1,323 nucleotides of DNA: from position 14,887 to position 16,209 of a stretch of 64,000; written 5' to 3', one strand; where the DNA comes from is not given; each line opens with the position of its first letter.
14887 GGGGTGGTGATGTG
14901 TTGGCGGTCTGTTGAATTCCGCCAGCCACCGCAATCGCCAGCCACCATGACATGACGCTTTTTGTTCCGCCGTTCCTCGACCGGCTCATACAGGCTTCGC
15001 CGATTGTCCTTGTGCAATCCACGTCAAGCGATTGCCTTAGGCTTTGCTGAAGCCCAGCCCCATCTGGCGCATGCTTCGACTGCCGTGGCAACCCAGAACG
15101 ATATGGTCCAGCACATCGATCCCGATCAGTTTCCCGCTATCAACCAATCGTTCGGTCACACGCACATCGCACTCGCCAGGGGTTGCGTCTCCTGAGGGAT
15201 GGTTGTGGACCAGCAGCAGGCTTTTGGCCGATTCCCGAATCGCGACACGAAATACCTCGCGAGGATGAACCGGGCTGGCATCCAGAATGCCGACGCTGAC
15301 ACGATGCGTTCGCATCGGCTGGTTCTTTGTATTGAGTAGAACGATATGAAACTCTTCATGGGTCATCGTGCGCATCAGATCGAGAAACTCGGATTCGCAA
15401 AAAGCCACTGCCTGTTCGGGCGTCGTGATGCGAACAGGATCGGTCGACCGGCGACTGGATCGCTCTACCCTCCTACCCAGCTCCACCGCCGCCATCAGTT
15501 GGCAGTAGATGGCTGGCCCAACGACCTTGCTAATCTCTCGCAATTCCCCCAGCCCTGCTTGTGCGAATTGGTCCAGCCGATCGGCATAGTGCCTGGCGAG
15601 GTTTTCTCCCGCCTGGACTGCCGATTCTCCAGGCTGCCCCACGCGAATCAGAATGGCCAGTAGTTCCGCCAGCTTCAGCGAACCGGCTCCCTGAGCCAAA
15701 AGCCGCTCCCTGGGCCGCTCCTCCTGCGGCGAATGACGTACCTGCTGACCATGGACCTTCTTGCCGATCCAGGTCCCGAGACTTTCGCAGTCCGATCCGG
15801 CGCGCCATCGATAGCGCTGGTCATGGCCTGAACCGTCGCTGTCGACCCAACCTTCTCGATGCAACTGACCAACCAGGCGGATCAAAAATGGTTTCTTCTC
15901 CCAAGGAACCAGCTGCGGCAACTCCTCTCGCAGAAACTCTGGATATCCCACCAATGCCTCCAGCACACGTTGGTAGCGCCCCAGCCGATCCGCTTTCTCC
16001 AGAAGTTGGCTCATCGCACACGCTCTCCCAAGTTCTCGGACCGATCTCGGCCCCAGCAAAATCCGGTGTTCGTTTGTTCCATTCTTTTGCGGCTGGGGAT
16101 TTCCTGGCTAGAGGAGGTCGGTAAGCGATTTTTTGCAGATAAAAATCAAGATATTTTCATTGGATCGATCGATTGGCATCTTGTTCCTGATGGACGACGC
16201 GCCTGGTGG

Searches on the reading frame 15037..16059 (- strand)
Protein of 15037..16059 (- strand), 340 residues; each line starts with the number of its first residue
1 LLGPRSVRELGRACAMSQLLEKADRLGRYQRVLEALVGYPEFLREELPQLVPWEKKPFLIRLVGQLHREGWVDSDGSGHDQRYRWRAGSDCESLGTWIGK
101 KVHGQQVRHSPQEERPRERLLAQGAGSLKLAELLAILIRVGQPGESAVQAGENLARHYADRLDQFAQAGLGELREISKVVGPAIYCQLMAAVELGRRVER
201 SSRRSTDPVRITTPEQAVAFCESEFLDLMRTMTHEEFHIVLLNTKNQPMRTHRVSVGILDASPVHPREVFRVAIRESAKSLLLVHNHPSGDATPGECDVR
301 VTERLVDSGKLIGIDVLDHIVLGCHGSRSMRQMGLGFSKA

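Call 15: search_protein_families(library=pfam, proteins=[window:15037-16059:-], max_evalue=0.001)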
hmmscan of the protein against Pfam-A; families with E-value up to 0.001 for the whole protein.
window:15037-16059:- (340 aa): 2 families
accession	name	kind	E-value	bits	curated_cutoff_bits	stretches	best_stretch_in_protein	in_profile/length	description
PF04002.20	RadC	-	3.5e-36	124.2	22.1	1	211-334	1-120/121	RadC-like JAB domain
PF20582.4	UPF0758_N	-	6.3e-19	68.3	27.1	1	108-185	2-76/77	UPF0758 N-terminal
